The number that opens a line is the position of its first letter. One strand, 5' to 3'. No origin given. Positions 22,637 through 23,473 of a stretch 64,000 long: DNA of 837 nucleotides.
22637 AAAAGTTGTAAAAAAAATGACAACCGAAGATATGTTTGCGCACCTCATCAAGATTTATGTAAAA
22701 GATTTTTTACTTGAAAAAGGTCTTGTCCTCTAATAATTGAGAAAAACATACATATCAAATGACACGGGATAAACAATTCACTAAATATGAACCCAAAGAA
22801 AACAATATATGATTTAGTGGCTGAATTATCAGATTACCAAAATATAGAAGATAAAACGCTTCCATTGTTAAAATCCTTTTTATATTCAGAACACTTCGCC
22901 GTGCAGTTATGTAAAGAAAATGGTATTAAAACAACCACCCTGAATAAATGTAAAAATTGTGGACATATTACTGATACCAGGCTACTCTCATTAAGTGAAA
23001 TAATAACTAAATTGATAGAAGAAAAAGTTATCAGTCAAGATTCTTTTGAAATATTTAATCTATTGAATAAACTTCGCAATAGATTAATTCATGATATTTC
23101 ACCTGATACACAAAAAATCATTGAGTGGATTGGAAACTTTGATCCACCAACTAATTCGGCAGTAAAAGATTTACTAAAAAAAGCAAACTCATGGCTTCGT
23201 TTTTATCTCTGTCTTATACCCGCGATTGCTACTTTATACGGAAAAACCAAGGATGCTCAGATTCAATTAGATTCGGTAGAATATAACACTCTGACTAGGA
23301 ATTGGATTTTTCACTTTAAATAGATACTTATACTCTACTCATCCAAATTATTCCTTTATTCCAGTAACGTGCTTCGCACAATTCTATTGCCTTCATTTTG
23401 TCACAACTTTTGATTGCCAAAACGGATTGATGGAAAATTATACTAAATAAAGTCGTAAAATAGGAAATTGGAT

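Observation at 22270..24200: AT-rich three-gene islet with tandem HEPN-like (Rx4H) proteins: candidate abortive-infection/toxin module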

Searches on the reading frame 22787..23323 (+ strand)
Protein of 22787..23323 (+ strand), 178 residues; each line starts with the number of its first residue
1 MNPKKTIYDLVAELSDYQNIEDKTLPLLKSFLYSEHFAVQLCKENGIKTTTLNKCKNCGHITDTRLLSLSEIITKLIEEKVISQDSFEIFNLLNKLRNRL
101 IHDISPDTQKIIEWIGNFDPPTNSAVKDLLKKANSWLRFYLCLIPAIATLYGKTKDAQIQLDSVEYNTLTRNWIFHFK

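Call 3: search_protein_families(library=pfam, proteins=[window:22787-23323:+], max_evalue=10)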
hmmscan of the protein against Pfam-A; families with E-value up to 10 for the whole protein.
window:22787-23323:+ (178 aa): 8 families
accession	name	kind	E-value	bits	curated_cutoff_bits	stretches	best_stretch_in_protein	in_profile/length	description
PF01934.22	HepT-like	-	0.0014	18.8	23.5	1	71-103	61-93/120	Ribonuclease HepT-like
PF13643.11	DUF4145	-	0.0082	16.6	23.1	1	41-112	25-81/88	Domain of unknown function (DUF4145)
PF14266.11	YceG_bac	-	0.016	15.2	25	1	14-123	53-162/250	YceG domain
PF05085.17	DUF685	-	0.049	13.4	25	1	71-108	81-118/265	Protein of unknown function (DUF685)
PF23757.1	TPR_HPS5_insect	-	0.05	13.9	27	1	35-96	56-119/184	Insect HPS5 TPR domain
PF19961.5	EAD8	-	0.097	13.8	27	0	2-27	45-70/96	Effector-associated domain 8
PF02132.21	RecR_ZnF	-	0.097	13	22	1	54-64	3-13/21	RecR, Cys4-zinc finger domain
PF00886.24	Ribosomal_S16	-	0.28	11.6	27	1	105-137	19-55/62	Ribosomal protein S16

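Call 4: search_protein_families(library=padloc, proteins=[window:22787-23323:+], max_evalue=10)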
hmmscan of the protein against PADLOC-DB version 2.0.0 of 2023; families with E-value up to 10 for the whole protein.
window:22787-23323:+ (178 aa): 2 families
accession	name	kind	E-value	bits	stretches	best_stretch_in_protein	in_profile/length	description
PDLC01688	DUF3644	-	0.00099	17.2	1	27-109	43-118/149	DUF3644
PDLC01827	CARF2--CARF_HEPN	-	0.0018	15.6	1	61-127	318-385/393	-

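Call 8: find_homologous_proteins(query=window:22787-23323:+, max_evalue=0.01)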
Query window:22787-23323:+ (178 aa): 5 proteins with E <= 0.01 among 118 candidates.
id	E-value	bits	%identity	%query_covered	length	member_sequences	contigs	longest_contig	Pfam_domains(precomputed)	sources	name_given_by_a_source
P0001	3.0e-114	397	100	100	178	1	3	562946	-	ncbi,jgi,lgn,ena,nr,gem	ncbi:MAG TPA: hypothetical protein P5230_02050 [Candidatus Magasanikbacteria bacterium]|nr:hypotheti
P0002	3.2e-68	247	63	98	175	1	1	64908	-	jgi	jgi:hypothetical protein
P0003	9.3e-67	242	64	100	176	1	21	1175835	-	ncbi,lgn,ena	-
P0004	4.3e-65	237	61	98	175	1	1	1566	-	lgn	-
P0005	7.3e-64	233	61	100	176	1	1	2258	-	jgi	jgi:uncharacterized protein YutE (UPF0331/DUF86 family)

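Call 12: find_encoding_contigs(protein=P0003, flank=5000, max_places=6)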
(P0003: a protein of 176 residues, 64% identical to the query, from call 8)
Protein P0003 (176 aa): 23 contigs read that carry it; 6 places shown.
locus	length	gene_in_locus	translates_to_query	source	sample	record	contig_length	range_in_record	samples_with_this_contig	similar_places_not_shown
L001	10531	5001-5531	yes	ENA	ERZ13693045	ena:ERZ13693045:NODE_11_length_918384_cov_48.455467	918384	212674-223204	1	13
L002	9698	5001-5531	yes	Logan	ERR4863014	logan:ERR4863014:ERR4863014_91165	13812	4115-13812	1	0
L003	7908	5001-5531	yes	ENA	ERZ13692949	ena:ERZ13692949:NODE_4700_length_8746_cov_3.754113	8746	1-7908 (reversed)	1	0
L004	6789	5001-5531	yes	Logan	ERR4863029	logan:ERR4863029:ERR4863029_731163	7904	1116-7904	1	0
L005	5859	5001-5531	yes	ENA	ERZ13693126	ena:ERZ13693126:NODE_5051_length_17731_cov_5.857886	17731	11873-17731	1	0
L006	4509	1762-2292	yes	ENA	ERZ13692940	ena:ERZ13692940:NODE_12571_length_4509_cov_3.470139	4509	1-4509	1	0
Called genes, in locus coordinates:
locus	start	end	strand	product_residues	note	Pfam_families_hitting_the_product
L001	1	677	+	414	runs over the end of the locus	PF00595:PDZ (faint), PF00089:Trypsin, PF13365:Trypsin_2, PF13180:PDZ_2, PF17820:PDZ_6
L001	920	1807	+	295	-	PF03462:PCRF, PF00472:RF-1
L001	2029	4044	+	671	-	PF13230:GATase_4 (weak), PF13522:GATase_6, PF13537:GATase_7, PF01380:SIS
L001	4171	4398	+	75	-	-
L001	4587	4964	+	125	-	-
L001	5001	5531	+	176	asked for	-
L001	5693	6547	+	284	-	-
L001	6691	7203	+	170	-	-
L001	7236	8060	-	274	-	PF02401:LYTB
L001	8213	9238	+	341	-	PF04551:GcpE, PF26540:GcpE_C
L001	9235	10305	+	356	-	PF03054:tRNA_Me_trans, PF20259:tRNA_Me_trans_M, PF20258:tRNA_Me_trans_C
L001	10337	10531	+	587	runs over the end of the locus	PF01411:tRNA-synt_2c, PF07973:tRNA_SAD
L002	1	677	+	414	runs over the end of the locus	PF00595:PDZ (faint), PF00089:Trypsin, PF13365:Trypsin_2, PF13180:PDZ_2, PF17820:PDZ_6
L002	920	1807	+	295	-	PF03462:PCRF, PF00472:RF-1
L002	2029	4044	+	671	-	PF13230:GATase_4 (weak), PF13522:GATase_6, PF13537:GATase_7, PF01380:SIS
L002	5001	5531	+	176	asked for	-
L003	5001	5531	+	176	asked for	-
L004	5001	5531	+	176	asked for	-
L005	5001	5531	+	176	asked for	-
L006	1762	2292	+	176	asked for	-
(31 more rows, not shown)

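Call 13: find_encoding_contigs(protein=P0002, flank=5000, max_places=3)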
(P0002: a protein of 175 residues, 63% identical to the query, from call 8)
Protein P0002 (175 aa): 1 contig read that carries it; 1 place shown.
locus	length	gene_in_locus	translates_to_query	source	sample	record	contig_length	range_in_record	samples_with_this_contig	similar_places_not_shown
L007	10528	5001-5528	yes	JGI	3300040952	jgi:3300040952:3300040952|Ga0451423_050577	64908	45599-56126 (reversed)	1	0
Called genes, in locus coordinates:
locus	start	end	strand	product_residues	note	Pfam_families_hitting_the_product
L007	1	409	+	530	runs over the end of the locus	PF01663:Phosphodiest (faint), PF01676:Metalloenzyme, PF06415:iPGM_N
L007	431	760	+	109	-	-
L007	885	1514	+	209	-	PF13489:Methyltransf_23 (weak), PF08241:Methyltransf_11, PF13649:Methyltransf_25, PF01209:Ubie_methyltran (faint)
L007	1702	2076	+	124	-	PF02579:Nitro_FeMo-Co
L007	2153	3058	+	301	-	PF01656:CbiA, PF02374:ArsA_ATPase (weak), PF10609:ParA, PF13614:AAA_31 (weak), PF00037:Fer4, PF14697:Fer4_21, PF12838:Fer4_7, PF13187:Fer4_9, +9 more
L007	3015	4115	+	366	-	PF01916:DS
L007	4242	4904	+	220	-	PF13619:KTSC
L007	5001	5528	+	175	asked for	-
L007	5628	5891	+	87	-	-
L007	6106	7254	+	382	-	PF13784:Fic_N, PF02661:Fic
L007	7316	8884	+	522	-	PF20154:LNT_N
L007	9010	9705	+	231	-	PF02463:SMC_N (faint), PF00005:ABC_tran, PF13304:AAA_21 (weak)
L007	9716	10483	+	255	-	PF00950:ABC-3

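Call 27: search_solved_structures(query=A1, max_evalue=10, show_alignments=2)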
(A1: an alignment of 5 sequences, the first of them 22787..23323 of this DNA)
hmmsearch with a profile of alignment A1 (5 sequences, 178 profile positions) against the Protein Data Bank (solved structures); distinct sequences matched with E-value up to 10: 1.
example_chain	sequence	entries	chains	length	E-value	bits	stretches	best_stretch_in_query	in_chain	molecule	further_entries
1h21_A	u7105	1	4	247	0.33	13.8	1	39-79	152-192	SPLIT-SORET CYTOCHROME C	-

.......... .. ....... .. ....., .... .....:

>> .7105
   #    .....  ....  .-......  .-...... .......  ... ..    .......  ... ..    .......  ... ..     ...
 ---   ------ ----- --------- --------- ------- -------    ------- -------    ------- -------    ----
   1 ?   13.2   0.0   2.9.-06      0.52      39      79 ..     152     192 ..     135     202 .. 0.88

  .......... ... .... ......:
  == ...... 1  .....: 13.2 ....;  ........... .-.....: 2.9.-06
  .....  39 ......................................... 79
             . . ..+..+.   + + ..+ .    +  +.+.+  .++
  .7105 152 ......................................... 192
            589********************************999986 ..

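Call 31: predict_structure(alignment_id=A1)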
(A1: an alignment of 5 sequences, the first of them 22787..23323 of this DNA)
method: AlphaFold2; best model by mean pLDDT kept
length: 178 residues; sequences in the alignment: 5
mean_pLDDT: 60.3   pTM: 0.47
mean pLDDT of the five models: 60.3, 53.4, 48.5, 48.0, 47.9
residues with pLDDT >= 90: 0; 70-90: 46; 50-70: 91; < 50: 41
segments of 3 or more residues with pLDDT < 50: 1-11, 105-122, 133-139
pLDDT, mean of each block of 10 residues (from residue 1): 40 51 53 65 82 79 78 81 62 58 49 41 53 49 57 59 67 64
secondary structure, 60 per line:
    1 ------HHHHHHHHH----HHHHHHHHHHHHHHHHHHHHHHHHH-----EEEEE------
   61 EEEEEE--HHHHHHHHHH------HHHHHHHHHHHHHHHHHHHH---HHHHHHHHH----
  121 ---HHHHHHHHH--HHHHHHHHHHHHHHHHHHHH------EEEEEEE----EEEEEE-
elements in order: H7-15 H20-44 E50-54 E61-66 H69-78 H85-104 H108-116 H124-132 H135-154 E161-167 E172-177

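Call 48: search_protein_families(library=ncbifam, proteins=[window:22787-23323:+, P0002, P0003], max_evalue=1)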
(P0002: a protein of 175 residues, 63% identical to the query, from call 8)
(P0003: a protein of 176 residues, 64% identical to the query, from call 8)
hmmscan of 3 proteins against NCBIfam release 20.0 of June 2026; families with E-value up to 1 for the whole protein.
window:22787-23323:+ (178 aa): 1 family
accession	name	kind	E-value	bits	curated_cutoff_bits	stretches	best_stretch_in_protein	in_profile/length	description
NF047751.1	HepT_toxin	equivalog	0.021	14.7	60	1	70-103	64-97/120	type VII toxin-antitoxin system HepT family RNase toxin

P0002 (175 aa): 3 families
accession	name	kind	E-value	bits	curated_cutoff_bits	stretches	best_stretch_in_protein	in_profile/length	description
NF038190.1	VI_Cas13b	equivalog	0.014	13.4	150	1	73-112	996-1034/1066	type VI-B CRISPR-associated RNA-guided ribonuclease Cas13b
NF051443.1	NheC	equivalog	0.017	14.4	420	1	85-151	79-145/352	non-hemolytic enterotoxin subunit C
NF002150.0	PRK00982.1-4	subfamily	0.062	13.5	66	1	78-111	34-67/80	acyl carrier protein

P0003 (176 aa): 0 families

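Call 49: search_protein_families(library=phrogs, proteins=[window:22787-23323:+, P0002, P0003], max_evalue=1)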
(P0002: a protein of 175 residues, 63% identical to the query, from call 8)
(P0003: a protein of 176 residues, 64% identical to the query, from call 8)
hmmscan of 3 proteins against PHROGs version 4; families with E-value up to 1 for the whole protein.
window:22787-23323:+ (178 aa): 2 families
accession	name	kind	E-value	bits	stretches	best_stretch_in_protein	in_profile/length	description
phrog_33929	-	unknown function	0.026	15.7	1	82-127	36-81/101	-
phrog_2996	-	unknown function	0.58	11.4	0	72-95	18-41/54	-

P0002 (175 aa): 3 families
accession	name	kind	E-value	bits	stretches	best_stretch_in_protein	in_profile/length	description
phrog_5483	-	unknown function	0.006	17.2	1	72-112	73-115/185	-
phrog_1305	-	DNA, RNA and nucleotide metabolism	0.096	13.1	1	50-112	132-194/226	DNA binding protein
phrog_32576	-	unknown function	0.23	12.7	0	45-74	5-34/48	-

P0003 (176 aa): 2 families
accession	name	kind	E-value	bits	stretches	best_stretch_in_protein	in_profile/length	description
phrog_5483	-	unknown function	0.0071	17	1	19-105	24-105/185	-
phrog_1138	-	unknown function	0.07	14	1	5-62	55-86/228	-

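Call 51: fold_search(model_id=the predicted structure, library=pdb)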
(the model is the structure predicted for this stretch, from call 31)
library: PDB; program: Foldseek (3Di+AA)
matches with E <= 10: 146; with E <= 0.001: 0
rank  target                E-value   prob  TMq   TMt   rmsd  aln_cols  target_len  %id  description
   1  9k9u_C                5.9e-01  0.23  0.23  0.12  10.0       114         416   18  MPXV DNA polymerase complex in editing state 1 (released 2025-02-26)
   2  7aih_Ap               8.4e-01  0.07  0.19  0.17  19.1       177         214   14  The Large subunit of the Kinetoplastid mitochondrial ribosome (released 2021-04-28)
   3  6jlu_D                9.4e-01  0.06  0.15  0.10  15.7       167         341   11  Structure of PSII-FCP supercomplex from a centric diatom Chaetoceros gracilis at 3.02 angstrom resolution (released 2019-07-31)
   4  6hix_BN               1.1e+00  0.07  0.20  0.17  17.4       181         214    9  Cryo-EM structure of the Trypanosoma brucei mitochondrial ribosome - This entry contains the large mitoribosomal subu (released 2018-09-26)
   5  6hiv_BN               1.2e+00  0.06  0.20  0.17  17.5       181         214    9  Cryo-EM structure of the Trypanosoma brucei mitochondrial ribosome - This entry contains the complete mitoribosome (released 2018-10-03)
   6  5yxw_B                1.2e+00  0.06  0.18  0.11  19.0       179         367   12  Crystal structure of the prefusion form of measles virus fusion protein (released 2018-02-21)
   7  7u7m_C                1.3e+00  0.11  0.21  0.13  12.6       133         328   14  Cryo-EM structure of the pancreatic ATP-sensitive potassium channel in the presence of carbamazepine and ATP with Kir6 (released 2022-08-31)
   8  7tys_C                1.3e+00  0.11  0.21  0.13  12.6       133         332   14  Cryo-EM structure of the pancreatic ATP-sensitive potassium channel bound to ATP and repaglinide with Kir6.2-CTD in th (released 2022-08-31)
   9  8iwh_D                1.3e+00  0.05  0.15  0.10  16.1       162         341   10  Structure and characteristics of a photosystem II supercomplex containing monomeric LHCX and dimeric FCPII antennae fr (released 2023-10-25)
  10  7u6y_C                1.5e+00  0.09  0.20  0.13  14.1       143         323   13  Cryo-EM structure of the pancreatic ATP-sensitive potassium channel in the presence of glibenclamide and ATP with Kir6 (released 2022-08-31)
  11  1wbd_B                1.7e+00  0.02  0.13  0.05  25.1       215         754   11  Crystal structure of E. coli DNA mismatch repair enzyme MutS, E38Q mutant, in complex with a G.T mismatch (released 2006-01-18)
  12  1w7a_B                1.7e+00  0.02  0.14  0.05  25.2       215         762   11  ATP bound MutS (released 2004-09-10)
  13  3lfu                  2.0e+00  0.09  0.24  0.09  12.7       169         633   11  Crystal Structure of E. coli UvrD (released 2011-02-02)
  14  6yxx_BJ               2.0e+00  0.04  0.16  0.15  18.8       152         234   10  State A of the Trypanosoma brucei mitoribosomal large subunit assembly intermediate (released 2020-10-14)
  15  6ey4                  2.0e+00  0.04  0.18  0.10  22.5       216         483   11  Periplasmic domain (residues 36-513) of GldM (released 2018-02-07)
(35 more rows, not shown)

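Call 52: search_protein_families(library=pfam, proteins=[L001:5693-6547:+, L001:6691-7203:+, L007:5628-5891:+], max_evalue=0.1)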
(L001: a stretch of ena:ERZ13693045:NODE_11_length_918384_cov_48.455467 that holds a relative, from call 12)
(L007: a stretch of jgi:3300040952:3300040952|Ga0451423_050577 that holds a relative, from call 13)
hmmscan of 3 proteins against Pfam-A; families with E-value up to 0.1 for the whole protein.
L001:5693-6547:+ (284 aa): 0 families

L001:6691-7203:+ (170 aa): 0 families

L007:5628-5891:+ (87 aa): 0 families

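Call 55: search_dna_similar(query=window:22787-23323:+, collection=phages, mode=protein, max_evalue=1, max_rows=10)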
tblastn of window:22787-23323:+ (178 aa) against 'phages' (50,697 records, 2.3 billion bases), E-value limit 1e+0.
No match.

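Call 88: search_protein_families(library=padloc, proteins=[L001:5693-6547:+, P0002, P0003, P0005], max_evalue=0.1)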
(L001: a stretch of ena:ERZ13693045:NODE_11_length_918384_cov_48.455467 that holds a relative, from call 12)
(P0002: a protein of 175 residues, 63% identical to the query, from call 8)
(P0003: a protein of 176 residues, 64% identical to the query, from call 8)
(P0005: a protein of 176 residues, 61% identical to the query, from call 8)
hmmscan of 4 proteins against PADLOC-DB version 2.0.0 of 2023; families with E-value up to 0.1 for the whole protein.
L001:5693-6547:+ (284 aa): 14 families
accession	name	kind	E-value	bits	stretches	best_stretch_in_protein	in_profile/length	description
PDLC04772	PDC-M68A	-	1.1e-22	79.2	1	11-102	10-107/253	-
PDLC00739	Effector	-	1.6e-17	61.9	1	10-106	12-114/378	Endonuclease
PDLC01997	SAVED1--SAVED_HNH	-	8.6e-16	56.4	1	10-106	10-110/368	-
PDLC00406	SduA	-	2e-15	55.6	1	9-107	21-121/326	DUF4263 domain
PDLC00746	Effector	-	5.5e-13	46.7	1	17-101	28-117/389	Endonuclease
PDLC00749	Effector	-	2.2e-11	41.4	1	37-101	49-118/395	Endonuclease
PDLC01998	SAVED1--SAVED_HNH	-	1.6e-09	35.1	1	19-100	127-214/506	-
PDLC00751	Effector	-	2.9e-09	34.5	1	18-101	143-232/530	Endonuclease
PDLC00742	Effector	-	5.2e-07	26.8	1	14-98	129-219/527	Endonuclease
PDLC04773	PDC-M68A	-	3e-05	22.2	1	60-101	2-44/200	-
PDLC00747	Effector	-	4.7e-05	20.7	1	13-104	19-120/373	Endonuclease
PDLC00740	Effector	-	0.00016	18.6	1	39-96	51-113/391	Endonuclease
PDLC00743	Effector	-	0.00053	17.2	1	41-101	40-105/384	Endonuclease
PDLC01999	SAVED1--SAVED_HNH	-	0.024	11.6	1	40-83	52-96/387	-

P0002 (175 aa): 1 family
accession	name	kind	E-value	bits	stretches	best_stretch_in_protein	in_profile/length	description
PDLC01688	DUF3644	-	0.011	13.9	1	24-108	43-120/149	DUF3644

P0003 (176 aa): 4 families
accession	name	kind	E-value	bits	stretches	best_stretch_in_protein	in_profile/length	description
PDLC01688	DUF3644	-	0.00086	17.4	1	27-109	43-120/149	DUF3644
PDLC01827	CARF2--CARF_HEPN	-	0.0024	15.2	1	69-118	328-378/393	-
PDLC01825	CARF2--CARF_HEPN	-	0.0024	14.9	1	72-116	325-366/382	-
PDLC01826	CARF2--CARF_HEPN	-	0.0064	13.7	1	4-110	272-374/393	-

P0005 (176 aa): 3 families
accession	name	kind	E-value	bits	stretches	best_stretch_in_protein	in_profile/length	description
PDLC01826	CARF2--CARF_HEPN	-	0.0031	14.7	1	5-114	273-378/393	-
PDLC01688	DUF3644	-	0.0035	15.4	1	27-109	43-120/149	DUF3644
PDLC01825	CARF2--CARF_HEPN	-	0.0068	13.4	1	51-117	308-367/382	-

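Call 95: find_related_loci(query=A1, collection=viral_contigs, flank=5000)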
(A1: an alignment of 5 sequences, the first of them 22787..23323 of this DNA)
Query A1 (178 aa) in viral_contigs; peptide patterns used: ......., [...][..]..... (x = any residue, [..] = any of these).
130 stretches matched a pattern, but none encodes a relative of the query by tblastn (E <= 1e-3).
